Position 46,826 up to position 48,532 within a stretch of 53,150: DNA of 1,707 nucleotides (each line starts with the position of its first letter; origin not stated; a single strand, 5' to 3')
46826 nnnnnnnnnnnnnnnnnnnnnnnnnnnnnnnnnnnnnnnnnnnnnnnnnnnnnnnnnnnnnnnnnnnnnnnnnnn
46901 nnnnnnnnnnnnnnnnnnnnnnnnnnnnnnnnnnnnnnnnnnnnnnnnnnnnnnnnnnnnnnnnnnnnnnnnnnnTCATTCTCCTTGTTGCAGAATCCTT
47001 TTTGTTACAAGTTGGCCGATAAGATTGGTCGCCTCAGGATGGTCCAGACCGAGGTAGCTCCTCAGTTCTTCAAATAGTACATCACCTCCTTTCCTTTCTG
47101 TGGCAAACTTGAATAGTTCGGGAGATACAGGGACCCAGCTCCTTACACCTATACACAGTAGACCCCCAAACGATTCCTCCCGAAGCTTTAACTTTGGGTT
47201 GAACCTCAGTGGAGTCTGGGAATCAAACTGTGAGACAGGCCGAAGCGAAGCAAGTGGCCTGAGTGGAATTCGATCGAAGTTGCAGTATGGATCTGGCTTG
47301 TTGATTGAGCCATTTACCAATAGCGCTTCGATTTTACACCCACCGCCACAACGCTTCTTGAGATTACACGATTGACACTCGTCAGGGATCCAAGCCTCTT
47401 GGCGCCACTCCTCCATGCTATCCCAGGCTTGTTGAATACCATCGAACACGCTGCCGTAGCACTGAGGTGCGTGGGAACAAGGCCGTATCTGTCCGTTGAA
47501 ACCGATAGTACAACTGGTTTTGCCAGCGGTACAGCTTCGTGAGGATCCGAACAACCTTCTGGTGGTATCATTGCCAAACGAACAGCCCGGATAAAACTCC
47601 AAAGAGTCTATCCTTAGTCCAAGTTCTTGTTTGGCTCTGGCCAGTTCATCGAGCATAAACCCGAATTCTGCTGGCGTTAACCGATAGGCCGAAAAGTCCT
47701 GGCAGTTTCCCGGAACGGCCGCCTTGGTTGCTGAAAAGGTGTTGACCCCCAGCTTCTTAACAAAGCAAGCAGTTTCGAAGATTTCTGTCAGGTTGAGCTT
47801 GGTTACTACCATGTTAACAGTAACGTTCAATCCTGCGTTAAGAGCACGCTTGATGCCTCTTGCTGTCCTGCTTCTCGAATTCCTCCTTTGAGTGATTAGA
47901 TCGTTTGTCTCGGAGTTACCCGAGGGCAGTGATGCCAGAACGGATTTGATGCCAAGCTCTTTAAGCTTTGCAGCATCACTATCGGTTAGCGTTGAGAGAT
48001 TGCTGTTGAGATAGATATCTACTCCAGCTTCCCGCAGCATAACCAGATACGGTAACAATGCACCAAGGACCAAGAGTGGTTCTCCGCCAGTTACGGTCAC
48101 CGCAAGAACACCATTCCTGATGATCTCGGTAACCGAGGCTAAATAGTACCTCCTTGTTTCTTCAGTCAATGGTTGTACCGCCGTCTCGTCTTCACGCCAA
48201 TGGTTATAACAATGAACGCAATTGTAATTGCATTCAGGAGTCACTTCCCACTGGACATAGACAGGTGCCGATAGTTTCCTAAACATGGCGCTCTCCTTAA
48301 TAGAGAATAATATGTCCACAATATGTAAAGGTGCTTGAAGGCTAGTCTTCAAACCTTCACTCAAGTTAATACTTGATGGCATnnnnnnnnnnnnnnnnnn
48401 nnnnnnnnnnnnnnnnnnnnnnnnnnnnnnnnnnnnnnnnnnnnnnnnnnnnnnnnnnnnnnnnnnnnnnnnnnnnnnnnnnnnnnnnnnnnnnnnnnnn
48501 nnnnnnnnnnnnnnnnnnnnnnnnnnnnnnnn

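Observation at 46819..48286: Compact RiPP locus: radical SAM/SPASM-RRE enzyme and a (Cys-Asp)x7 precursor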

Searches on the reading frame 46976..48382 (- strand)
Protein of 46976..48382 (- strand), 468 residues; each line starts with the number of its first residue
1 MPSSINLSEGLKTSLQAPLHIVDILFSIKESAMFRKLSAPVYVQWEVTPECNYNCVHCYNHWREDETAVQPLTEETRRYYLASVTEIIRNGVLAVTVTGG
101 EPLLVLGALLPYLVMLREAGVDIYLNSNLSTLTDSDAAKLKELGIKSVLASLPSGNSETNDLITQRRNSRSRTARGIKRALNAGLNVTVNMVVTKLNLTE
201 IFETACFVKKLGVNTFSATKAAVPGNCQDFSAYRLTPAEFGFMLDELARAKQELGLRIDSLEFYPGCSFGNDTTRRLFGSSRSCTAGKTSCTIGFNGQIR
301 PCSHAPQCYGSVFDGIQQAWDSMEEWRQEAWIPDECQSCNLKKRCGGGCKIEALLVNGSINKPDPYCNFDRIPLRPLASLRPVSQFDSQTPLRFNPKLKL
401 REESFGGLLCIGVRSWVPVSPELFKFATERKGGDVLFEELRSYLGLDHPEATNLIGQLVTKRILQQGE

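Call 4: search_protein_families(library=pfam, proteins=[window:46976-48382:-], max_evalue=0.01)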
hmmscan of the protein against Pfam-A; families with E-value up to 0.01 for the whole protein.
window:46976-48382:- (468 aa): 3 families
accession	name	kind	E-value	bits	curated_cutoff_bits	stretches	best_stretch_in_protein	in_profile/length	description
PF04055.27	Radical_SAM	-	3e-20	73.5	29.5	1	46-204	2-162/166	Radical SAM superfamily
PF13353.11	Fer4_12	-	3.3e-05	24.6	22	1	50-121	14-82/137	4Fe-4S single cluster domain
PF13186.11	SPASM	-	0.0078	16.9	21.5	0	284-340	1-67/67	Iron-sulfur cluster-binding domain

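Call 5: search_protein_families(library=ncbifam, proteins=[window:46976-48382:-], max_evalue=0.01)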
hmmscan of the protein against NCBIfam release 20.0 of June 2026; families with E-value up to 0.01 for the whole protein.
window:46976-48382:- (468 aa): 65 families (the best 25 are shown)
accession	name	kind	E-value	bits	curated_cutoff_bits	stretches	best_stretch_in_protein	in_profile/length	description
TIGR04303.1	GeoRSP_rSAM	equivalog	2.5e-33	116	400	1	37-367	1-324/325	GeoRSP system radical SAM/SPASM protein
TIGR04545.1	rSAM_ahbD_hemeb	equivalog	4.4e-28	98.7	500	1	43-369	2-337/339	heme b synthase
TIGR04055.1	rSAM_NirJ2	equivalog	1.5e-26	93.7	500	1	43-369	2-324/326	putative heme d1 biosynthesis radical SAM protein NirJ2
TIGR04053.2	TIGR04053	equivalog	4.3e-24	85.4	395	1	39-260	6-223/366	TIGR04053 family radical SAM/SPASM domain-containing protein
TIGR04347.1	pseudo_SAM_Halo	equivalog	1.3e-22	80.6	525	1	36-229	34-220/390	TIGR04347 family pseudo-SAM/SPASM protein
TIGR03962.1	mycofact_rSAM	equivalog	1.8e-22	80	265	1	34-369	5-333/339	mycofactocin radical SAM maturase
TIGR02109.1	PQQ_syn_pqqE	equivalog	1.7e-20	73.3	381.35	2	37-213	3-174/358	pyrroloquinoline quinone biosynthesis protein PqqE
TIGR02668.1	moaA_archaeal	equivalog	1.8e-20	73.1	325.25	1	45-210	14-175/303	GTP 3',8-cyclase MoaA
NF038283.1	viperin_w_prok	equivalog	3e-19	69.3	180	1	42-204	3-173/281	viperin family antiviral radical SAM protein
TIGR04340.1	rSAM_ACGX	hypoth_equivalog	4.6e-19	68.8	400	1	43-247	5-205/341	radical SAM/SPASM domain protein, ACGX system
TIGR02666.1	moaA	equivalog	1.2e-17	63.9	284.05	1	46-213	15-185/336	GTP 3',8-cyclase MoaA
TIGR04133.1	rSAM_w_lipo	hypoth_equivalog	3.7e-17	62.3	425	1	42-348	25-330/350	TIGR04133 family radical SAM/SPASM protein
TIGR04546.1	rSAM_ahbC_deAc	equivalog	9.9e-17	60.8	650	1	39-203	38-195/390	12,18-didecarboxysiroheme deacetylase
NF001199.0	PRK00164.2-1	equivalog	1.5e-16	60.5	231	1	46-210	17-177/308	GTP 3',8-cyclase MoaA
TIGR04051.1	rSAM_NirJ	equivalog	9.7e-16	57.7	515.45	1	43-218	4-173/354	heme d1 biosynthesis radical SAM protein NirJ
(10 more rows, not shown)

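Call 6: find_homologous_proteins(query=window:46976-48286:-, max_evalue=1e-10)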
Query window:46976-48286:- (436 aa): 292 proteins with E <= 1e-10 among 8000 candidates; the best 120 are listed.
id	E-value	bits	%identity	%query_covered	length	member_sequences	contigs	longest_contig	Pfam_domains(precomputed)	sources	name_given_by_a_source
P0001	0.0e+0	1010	100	100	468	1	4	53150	PF04055.28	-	-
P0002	1.4e-216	737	72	100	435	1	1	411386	PF04055.28,PF13353.12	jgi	jgi:radical SAM protein with 4Fe4S-binding SPASM domain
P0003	3.6e-211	720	70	100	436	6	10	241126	PF04055.28,PF13353.12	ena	-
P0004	2.0e-182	625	71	88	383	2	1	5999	PF04055.28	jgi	-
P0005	1.1e-173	596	59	100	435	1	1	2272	PF04055.28,PF13353.12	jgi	jgi:AdoMet-dependent heme synthase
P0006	3.2e-161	555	57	100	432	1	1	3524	PF04055.28,PF13353.12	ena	-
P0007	4.7e-156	538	53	100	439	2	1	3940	PF13186.12,PF04055.28,PF13353.12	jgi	-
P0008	4.8e-156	538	54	100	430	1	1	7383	PF04055.28,PF13353.12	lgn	-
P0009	5.9e-156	538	55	99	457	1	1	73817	PF04055.28,PF13353.12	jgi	jgi:pyrroloquinoline quinone biosynthesis protein E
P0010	3.2e-155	535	53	99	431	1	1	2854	PF04055.28,PF13353.12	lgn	-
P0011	4.3e-155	535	55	100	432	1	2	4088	PF04055.28,PF13353.12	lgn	-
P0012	5.6e-150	518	55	99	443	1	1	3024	PF04055.28,PF13353.12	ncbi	-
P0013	3.9e-148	512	51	100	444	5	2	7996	PF04055.28,PF13353.12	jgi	-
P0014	4.2e-145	502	52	99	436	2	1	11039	PF04055.28,PF13353.12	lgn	-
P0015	2.4e-142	493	51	100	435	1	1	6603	PF04055.28,PF13353.12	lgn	-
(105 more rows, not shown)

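Call 8: find_related_loci(query=A1, collection=genome_contigs, flank=4000)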
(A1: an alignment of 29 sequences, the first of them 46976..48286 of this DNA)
Query A1 (436 aa) in genome_contigs; peptide patterns used: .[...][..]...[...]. (x = any residue, [..] = any of these).
190 stretches matched a pattern; 149 encode a relative of the query (tblastn E <= 1e-3); the best 80 are kept; 80 distinct loci.
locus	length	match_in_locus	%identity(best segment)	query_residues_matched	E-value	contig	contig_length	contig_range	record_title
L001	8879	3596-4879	50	5-434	1e-134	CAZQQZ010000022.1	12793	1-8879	MAG TPA_asm: uncultured Candidatus Saccharibacteria bacterium isolate SRP118108_co3_458 genome assembly, contig: NODE_35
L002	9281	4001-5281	50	1-433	3e-131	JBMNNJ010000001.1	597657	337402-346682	MAG: Patescibacteria group bacterium isolate SBF912LR0HQ0104 contig_45780, whole genome shotgun sequence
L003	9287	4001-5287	47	1-432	6e-122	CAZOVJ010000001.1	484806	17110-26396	MAG TPA_asm: uncultured Gammaproteobacteria bacterium isolate SRP068000_co4_46 genome assembly, contig: NODE_3_length_48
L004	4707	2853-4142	44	1-433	2e-112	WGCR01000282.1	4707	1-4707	MAG: Anaerolineae bacterium isolate S145_12 k151_20860, whole genome shotgun sequence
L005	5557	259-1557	41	1-434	3e-109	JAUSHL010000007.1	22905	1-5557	MAG: Candidatus Daviesbacteria bacterium isolate E14_metabat.bin.192 E14_k141_1412437, whole genome shotgun sequence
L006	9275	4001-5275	41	1-432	1e-106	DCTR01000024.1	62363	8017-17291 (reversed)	MAG TPA_asm: Candidatus Shapirobacteria bacterium UBA1435 UBA1435_contig_24612, whole genome shotgun sequence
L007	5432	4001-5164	45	1-394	6e-105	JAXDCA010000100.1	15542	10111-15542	MAG: Bellilinea sp. isolate POMEDNA-B32 Raw1_k127_1469947, whole genome shotgun sequence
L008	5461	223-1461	41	1-419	5e-104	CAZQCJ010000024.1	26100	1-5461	MAG TPA_asm: uncultured Gammaproteobacteria bacterium isolate SRP067234_co1_244 genome assembly, contig: k99_57576, whol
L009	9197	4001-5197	42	1-399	2e-101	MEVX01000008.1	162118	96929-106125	MAG: candidate division WWE3 bacterium RIFOXYB1_FULL_43_24 rifoxyb1_full_scaffold_250, whole genome shotgun sequence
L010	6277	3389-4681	40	1-433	3e-101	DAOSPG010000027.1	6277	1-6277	MAG TPA_asm: bacterium isolate AMR_MDS_2325 NODE_12534_length_6277_cov_24.148345, whole genome shotgun sequence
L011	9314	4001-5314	38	1-434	3e-101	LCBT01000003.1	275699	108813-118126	MAG: Candidatus Daviesbacteria bacterium GW2011_GWA1_41_61 UU73_C0003, whole genome shotgun sequence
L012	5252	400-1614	43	1-404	9e-101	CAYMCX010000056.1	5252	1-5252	MAG TPA_asm: uncultured Candidatus Saccharibacteria bacterium isolate SRP050083_co7_140 genome assembly, contig: NODE_18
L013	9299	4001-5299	42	1-432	2e-104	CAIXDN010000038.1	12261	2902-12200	Candidatus Uhrbacteria bacterium isolate Kiruna3_bin-2585 genome assembly, contig: bin-2585:38/81, whole genome shotgun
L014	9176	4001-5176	42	1-392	2e-99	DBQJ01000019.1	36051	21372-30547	MAG TPA_asm: candidate division WWE3 bacterium UBA1397 UBA1397_contig_25070, whole genome shotgun sequence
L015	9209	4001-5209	41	1-405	1e-96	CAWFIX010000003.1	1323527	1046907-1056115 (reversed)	MAG: Candidatus Uhrbacteria bacterium isolate MFD04716.bin.1.309 genome assembly, contig: contig_8561, whole genome shot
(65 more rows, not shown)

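Call 15: find_encoding_contigs(protein=P0002, flank=6000, max_places=3)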
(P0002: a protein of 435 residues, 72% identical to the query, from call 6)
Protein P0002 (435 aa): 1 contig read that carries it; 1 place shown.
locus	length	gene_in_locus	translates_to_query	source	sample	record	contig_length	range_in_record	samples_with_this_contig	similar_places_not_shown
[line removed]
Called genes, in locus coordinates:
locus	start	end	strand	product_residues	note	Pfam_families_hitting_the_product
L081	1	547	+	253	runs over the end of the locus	-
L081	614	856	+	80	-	-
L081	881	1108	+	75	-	-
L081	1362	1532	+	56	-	-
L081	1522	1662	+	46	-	-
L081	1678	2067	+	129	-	-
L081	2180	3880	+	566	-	PF00239:Resolvase, PF07508:Recombinase, PF13408:Zn_ribbon_recom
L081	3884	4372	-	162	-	-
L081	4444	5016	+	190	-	-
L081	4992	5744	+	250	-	PF18928:DUF5677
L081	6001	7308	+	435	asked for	PF04055:Radical_SAM, PF13353:Fer4_12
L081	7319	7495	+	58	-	-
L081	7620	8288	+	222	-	-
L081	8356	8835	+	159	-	PF12002:MgsA_C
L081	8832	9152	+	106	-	PF01035:DNA_binding_1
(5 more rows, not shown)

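Call 16: find_encoding_contigs(protein=P0003, flank=6000, max_places=4)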
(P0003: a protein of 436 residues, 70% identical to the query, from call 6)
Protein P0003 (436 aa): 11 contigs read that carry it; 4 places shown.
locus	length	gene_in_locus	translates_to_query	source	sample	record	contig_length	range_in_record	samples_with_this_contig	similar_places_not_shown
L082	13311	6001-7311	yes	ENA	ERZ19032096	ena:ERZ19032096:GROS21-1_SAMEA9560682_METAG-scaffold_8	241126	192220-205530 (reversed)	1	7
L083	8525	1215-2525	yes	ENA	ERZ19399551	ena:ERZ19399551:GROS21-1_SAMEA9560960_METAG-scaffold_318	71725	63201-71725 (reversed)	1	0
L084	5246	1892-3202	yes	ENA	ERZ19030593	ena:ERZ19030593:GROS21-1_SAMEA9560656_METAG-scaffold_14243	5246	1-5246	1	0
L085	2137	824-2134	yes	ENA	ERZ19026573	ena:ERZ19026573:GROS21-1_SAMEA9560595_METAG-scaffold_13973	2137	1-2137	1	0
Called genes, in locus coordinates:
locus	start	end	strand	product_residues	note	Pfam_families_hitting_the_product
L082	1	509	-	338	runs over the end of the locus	-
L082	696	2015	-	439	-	PF00275:EPSP_synthase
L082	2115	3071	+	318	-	PF04055:Radical_SAM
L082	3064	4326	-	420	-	PF06276:FhuF (faint)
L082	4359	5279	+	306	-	PF02016:Peptidase_S66, PF17676:Peptidase_S66C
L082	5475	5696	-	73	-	PF01541:GIY-YIG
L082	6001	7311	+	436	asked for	PF04055:Radical_SAM, PF13353:Fer4_12 (weak)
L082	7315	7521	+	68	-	-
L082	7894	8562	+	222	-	-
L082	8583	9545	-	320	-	PF00075:RNase_H (weak), PF13456:RVT_3 (faint)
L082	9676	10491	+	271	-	PF00248:Aldo_ket_red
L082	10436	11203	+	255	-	-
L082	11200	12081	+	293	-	-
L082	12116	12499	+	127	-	PF01050:MannoseP_isomer, PF07883:Cupin_2 (weak)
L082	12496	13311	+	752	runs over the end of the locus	PF01326:PPDK_N, PF00391:PEP-utilizers, PF02896:PEP-utilizers_C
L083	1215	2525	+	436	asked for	PF04055:Radical_SAM, PF13353:Fer4_12 (weak)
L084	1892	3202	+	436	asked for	PF04055:Radical_SAM, PF13353:Fer4_12 (weak)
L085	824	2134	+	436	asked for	PF04055:Radical_SAM, PF13353:Fer4_12 (weak)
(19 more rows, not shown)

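Call 24: search_solved_structures(query=A1, max_evalue=0.001)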
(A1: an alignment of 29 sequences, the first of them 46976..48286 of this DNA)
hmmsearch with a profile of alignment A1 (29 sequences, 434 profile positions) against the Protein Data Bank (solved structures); distinct sequences matched with E-value up to 0.001: 26.
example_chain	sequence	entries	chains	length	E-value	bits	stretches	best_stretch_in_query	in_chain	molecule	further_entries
6c8v_A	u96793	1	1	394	6.6e-23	84.3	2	5-184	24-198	Coenzyme PQQ synthesis protein E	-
6efn_A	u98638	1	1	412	4.2e-19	71.8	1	8-281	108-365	Sporulation killing factor maturation protein SkfB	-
5v1q_A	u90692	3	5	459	1.6e-15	60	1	16-334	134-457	Radical SAM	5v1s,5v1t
8vpo_A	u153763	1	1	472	2.7e-14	55.9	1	11-350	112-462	Radical SAM core domain-containing protein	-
1tv7_A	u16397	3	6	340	3.8e-14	55.5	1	11-212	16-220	Molybdenum cofactor biosynthesis protein A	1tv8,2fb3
2fb2_A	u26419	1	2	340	4.9e-14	55.1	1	12-212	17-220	Molybdenum cofactor biosynthesis protein A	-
7vob_C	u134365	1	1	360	1.9e-12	49.9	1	17-184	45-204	Cytosylglucuronate decarboxylase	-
7voc_C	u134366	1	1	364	1.9e-12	49.9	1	17-184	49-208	Cytosylglucuronate decarboxylase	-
4k37_A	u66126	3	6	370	9e-12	47.6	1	18-340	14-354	Anaerobic sulfatase-maturating enzyme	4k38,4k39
4k36_A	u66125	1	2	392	1e-11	47.5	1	18-341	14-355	Anaerobic sulfatase-maturating enzyme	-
5wgg_A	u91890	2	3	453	5.9e-08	35.1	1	251-329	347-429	Radical SAM domain protein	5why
6y1x_A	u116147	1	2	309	3.9e-07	32.3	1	15-181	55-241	Radical SAM domain protein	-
9gm3_A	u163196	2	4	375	7.3e-07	31.5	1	15-109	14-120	ChlB radical SAM domain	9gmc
9dfu_A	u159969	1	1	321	8.3e-07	31.3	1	7-168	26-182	Radical SAM core domain-containing protein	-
6b4c_A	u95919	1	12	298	2.1e-06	29.9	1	6-167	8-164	Viperin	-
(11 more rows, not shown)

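Call 25: find_related_loci(query=A1, collection=metagenome_contigs, flank=3000)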
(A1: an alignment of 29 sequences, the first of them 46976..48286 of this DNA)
Query A1 (436 aa) in metagenome_contigs; peptide patterns used: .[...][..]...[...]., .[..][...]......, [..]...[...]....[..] (x = any residue, [..] = any of these).
600 stretches matched a pattern (row limit reached: there are more); 156 encode a relative of the query (tblastn E <= 1e-3); the best 80 are kept; 80 distinct loci.
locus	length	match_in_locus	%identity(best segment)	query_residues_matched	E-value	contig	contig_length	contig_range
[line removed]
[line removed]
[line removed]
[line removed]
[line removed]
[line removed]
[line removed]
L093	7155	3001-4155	37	1-382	3e-74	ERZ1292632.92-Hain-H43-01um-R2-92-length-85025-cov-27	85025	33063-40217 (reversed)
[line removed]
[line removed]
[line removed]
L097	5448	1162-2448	29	5-434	2e-58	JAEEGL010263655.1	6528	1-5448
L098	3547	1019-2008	34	2-332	2e-56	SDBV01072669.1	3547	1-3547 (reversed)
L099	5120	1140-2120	33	5-332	1e-54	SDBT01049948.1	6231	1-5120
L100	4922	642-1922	30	4-433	2e-52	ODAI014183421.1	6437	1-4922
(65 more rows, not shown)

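Call 26: find_encoding_contigs(protein=P0001, flank=3000, max_places=4)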
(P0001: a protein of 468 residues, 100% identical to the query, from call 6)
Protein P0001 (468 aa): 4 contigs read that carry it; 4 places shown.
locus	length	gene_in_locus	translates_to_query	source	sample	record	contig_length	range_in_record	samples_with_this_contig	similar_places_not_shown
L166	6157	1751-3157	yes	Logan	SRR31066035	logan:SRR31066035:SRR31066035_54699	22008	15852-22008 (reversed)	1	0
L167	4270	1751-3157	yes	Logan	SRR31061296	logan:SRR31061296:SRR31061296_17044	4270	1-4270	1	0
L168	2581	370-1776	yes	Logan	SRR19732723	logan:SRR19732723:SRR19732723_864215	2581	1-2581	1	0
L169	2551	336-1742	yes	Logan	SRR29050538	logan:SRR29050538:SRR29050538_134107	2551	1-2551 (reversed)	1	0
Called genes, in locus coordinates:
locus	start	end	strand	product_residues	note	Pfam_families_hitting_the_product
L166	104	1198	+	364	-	-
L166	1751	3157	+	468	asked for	PF04055:Radical_SAM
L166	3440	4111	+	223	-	-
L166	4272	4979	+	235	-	-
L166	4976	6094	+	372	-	-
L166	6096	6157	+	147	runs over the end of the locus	-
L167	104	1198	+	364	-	-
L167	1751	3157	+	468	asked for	PF04055:Radical_SAM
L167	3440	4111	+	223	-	-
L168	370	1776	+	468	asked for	PF04055:Radical_SAM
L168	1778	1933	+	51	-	-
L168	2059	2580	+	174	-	?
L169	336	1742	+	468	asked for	PF04055:Radical_SAM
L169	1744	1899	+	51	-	-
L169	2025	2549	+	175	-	?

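Call 27: find_encoding_contigs(protein=P0004, flank=3000, max_places=2)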
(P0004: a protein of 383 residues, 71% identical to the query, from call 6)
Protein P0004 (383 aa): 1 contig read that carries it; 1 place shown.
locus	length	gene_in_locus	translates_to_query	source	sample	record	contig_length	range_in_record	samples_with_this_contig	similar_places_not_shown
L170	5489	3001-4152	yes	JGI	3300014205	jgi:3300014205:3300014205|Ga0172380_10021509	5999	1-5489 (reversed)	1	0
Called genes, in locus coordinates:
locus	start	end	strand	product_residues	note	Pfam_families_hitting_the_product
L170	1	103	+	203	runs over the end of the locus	?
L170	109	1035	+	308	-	PF18723:HMUDK_hel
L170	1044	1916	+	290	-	PF04055:Radical_SAM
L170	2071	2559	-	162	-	-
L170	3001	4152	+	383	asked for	PF04055:Radical_SAM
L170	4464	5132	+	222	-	-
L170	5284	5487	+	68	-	?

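Call 28: find_encoding_contigs(protein=P0009, flank=3000, max_places=2)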
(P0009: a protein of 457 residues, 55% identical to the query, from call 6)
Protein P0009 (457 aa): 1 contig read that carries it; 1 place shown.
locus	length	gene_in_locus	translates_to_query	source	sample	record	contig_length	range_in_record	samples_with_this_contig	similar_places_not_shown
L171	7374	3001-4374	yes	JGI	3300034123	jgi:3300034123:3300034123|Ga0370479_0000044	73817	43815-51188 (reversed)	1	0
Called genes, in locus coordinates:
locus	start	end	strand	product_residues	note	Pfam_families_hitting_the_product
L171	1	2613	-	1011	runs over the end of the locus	PF20703:nSTAND1 (weak), PF00931:NB-ARC, PF13424:TPR_12, PF17874:TPR_MalT, PF13424:TPR_12, PF13424:TPR_12, PF13374:TPR_10, PF13424:TPR_12, +16 more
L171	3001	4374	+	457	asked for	PF04055:Radical_SAM, PF13353:Fer4_12 (weak)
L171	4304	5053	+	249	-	-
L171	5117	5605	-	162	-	-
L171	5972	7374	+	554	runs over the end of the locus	-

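Call 47: predict_structure(alignment_id=A1)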
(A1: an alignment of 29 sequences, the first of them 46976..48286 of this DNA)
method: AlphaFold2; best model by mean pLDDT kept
length: 436 residues; sequences in the alignment: 29
mean_pLDDT: 90.2   pTM: 0.90
mean pLDDT of the five models: 90.2, 89.0, 88.0, 87.7, 87.2
residues with pLDDT >= 90: 296; 70-90: 111; 50-70: 26; < 50: 3
segments of 3 or more residues with pLDDT < 50: none
pLDDT, mean of each block of 10 residues (from residue 1): 88 92 63 61 94 98 94 96 98 97 98 97 95 93 98 97 96 98 93 75 93 96 90 86 80 91 95 92 97 90 89 88 91 89 69 78 94 95 93 93 92 92 90 83
secondary structure, 60 per line:
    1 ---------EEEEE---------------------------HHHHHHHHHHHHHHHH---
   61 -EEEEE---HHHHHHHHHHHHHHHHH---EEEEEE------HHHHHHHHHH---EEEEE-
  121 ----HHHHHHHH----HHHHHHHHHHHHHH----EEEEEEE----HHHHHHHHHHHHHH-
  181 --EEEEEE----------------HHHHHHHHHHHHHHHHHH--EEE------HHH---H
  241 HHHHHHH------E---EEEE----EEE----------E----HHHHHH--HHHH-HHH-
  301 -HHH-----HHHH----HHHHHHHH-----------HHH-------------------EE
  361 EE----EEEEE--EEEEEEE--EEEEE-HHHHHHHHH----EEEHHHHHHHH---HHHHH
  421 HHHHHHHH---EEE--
elements in order: E10-14 H42-57 E62-66 H70-86 E90-95 H102-111 E115-119 H125-132 H137-150 E155-161 H166-179 E183-188 H205-222 E225-227 H240-247 E258-261 E266-268 H284-289 H292-295 H310-313 H318-325 E359-362 E367-371 E374-380 E383-387 H389-397 E402-404 H405-412 H416-428 E432-434
